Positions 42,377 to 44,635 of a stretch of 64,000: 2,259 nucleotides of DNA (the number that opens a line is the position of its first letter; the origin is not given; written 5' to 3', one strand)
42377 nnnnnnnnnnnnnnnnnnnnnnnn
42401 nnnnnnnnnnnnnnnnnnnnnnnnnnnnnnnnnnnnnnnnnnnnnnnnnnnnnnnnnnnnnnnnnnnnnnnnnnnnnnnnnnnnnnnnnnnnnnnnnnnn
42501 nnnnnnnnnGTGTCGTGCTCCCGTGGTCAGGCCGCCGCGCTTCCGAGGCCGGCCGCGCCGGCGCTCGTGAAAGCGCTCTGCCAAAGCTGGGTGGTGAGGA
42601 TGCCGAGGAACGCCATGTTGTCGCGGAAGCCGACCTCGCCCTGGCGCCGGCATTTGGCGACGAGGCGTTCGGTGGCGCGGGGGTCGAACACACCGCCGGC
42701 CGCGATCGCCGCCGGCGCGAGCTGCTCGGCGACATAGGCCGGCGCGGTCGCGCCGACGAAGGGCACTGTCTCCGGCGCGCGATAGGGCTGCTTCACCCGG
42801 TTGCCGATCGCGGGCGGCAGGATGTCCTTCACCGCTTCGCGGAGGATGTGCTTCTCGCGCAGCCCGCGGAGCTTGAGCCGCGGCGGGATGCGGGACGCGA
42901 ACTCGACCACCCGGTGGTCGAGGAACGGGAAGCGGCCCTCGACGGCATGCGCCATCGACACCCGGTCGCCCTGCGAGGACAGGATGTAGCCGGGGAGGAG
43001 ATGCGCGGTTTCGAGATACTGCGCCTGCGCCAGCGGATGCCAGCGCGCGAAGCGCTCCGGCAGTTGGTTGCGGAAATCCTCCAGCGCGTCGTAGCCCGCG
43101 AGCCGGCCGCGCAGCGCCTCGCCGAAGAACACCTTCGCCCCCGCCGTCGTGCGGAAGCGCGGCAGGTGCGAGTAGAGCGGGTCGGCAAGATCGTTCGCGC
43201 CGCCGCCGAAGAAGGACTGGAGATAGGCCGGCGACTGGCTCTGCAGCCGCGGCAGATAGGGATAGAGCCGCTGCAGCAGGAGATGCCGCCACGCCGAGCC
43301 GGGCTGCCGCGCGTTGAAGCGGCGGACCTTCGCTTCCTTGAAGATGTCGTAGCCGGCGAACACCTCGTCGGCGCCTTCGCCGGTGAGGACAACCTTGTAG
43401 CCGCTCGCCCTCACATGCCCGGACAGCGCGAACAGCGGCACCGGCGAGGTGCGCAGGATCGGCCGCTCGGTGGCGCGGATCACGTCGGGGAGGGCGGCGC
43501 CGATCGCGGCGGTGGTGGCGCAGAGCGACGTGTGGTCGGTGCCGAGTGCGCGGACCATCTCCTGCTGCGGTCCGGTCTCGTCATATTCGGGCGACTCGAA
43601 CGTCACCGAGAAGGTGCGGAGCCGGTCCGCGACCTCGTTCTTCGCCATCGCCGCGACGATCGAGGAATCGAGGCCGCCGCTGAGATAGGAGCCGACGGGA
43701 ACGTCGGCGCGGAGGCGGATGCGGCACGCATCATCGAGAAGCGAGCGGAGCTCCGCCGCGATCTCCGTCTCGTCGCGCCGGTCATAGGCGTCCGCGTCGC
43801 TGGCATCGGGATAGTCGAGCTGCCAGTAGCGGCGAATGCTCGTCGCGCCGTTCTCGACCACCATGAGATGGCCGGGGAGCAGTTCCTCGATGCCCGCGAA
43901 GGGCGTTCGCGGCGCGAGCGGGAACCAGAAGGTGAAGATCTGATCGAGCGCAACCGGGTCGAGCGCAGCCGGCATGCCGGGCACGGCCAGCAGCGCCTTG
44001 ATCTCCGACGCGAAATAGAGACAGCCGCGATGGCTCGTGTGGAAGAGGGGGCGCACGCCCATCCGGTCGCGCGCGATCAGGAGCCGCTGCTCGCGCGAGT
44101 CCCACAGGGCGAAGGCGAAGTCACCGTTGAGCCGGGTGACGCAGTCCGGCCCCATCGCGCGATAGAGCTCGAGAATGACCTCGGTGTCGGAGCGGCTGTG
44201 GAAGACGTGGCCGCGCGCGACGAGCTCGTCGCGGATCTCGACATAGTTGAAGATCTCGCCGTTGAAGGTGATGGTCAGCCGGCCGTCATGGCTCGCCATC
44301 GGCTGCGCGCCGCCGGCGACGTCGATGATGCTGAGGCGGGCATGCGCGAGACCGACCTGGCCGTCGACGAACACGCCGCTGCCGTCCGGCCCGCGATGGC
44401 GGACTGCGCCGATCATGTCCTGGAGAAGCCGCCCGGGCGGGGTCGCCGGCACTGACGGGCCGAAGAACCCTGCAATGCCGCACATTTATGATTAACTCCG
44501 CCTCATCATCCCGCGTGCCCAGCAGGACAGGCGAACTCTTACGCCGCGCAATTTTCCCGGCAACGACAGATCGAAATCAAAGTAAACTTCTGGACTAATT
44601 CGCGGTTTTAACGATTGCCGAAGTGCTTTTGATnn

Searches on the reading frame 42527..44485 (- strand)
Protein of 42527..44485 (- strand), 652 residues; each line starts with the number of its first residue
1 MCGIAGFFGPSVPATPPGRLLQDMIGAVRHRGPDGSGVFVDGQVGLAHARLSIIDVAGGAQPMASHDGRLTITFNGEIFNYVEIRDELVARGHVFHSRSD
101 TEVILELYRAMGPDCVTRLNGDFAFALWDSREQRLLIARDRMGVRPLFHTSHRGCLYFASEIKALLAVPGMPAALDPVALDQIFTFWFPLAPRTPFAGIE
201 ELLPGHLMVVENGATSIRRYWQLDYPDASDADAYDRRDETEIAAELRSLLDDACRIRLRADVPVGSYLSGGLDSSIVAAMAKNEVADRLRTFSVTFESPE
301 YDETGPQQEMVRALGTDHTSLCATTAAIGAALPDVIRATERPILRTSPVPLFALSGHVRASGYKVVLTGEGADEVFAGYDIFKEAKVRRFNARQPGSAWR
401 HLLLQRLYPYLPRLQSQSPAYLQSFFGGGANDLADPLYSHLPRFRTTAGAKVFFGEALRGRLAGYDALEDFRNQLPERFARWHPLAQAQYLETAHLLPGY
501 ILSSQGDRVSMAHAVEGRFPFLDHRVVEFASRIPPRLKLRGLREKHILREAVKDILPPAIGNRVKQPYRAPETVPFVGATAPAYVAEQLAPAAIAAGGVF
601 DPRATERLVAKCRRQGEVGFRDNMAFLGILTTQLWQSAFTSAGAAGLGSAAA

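Call 9: search_protein_families(library=pfam, proteins=[window:42527-44485:-], max_evalue=0.01)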
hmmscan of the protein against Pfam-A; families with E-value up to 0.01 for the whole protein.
window:42527-44485:- (652 aa): 5 families
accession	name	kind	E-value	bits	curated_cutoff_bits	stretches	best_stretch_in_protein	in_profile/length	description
PF00733.27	Asn_synthase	-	2.8e-93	313.8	21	1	245-636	1-353/354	Asparagine synthase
PF13537.11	GATase_7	-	2.5e-47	160.4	25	1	48-167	1-123/123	Glutamine amidotransferase domain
PF13522.11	GATase_6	-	1.3e-43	148.6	27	1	33-161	1-130/130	Glutamine amidotransferase domain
PF12481.13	DUF3700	-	0.0017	18.3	27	1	114-156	124-167/228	Aluminium induced protein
PF06508.19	QueC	-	0.0075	16.2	22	0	268-324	6-61/210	Queuosine biosynthesis protein QueC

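Call 10: search_protein_families(library=ncbifam, proteins=[window:42527-44485:-], max_evalue=0.01)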
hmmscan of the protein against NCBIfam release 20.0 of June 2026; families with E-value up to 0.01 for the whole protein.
window:42527-44485:- (652 aa): 9 families
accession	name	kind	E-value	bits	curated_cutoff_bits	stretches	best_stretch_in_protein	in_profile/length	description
TIGR01536.1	asn_synth_AEB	equivalog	1.4e-153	512.6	267.1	1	2-568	1-517/517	asparagine synthase (glutamine-hydrolyzing)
TIGR03108.1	eps_aminotran_1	hypoth_equivalog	5.7e-126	421.7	816.9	1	1-612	1-604/628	XrtA/PEP-CTERM system amidotransferase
TIGR03104.1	trio_amidotrans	equivalog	1.2e-107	360.6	570.1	2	1-385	1-386/589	N-acetylglutaminylglutamine amidotransferase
NF006949.0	PRK09431.1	equivalog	1.2e-102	344.3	499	3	1-167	1-167/554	asparagine synthase B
NF033535.1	lass_lactam_cya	exception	2.3e-79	267.7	525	2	1-384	1-385/668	lasso peptide isopeptide bond-forming cyclase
NF033561.1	macrolact_Ik_Al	subfamily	5.7e-24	84.6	300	2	115-378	74-333/561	albusnodin/ikarugamycin family macrolactam cyclase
TIGR01134.1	purF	equivalog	1e-12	48.2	350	1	41-165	63-199/432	amidophosphoribosyltransferase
TIGR01135.1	glmS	equivalog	1.1e-12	47.3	418.05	1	41-168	63-200/607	glutamine--fructose-6-phosphate transaminase (isomerizing)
NF001484.0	PRK00331.1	subfamily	1.4e-12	46.8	381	1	41-168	64-201/601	isomerizing glutamine--fructose-6-phosphate transaminase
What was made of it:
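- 42527..44485 (-): Class-II glutamine amidotransferase of the AsnB family, 652 aa, with Cys2 and the SGGLDS PP-loop. Predicted to amidate a free carboxylate of the carrier-bound or transferred acid. TIGR01536 scores 513 against a cut-off of 267; TIGR03108 scores 422, below 817 (calls 9, 10).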
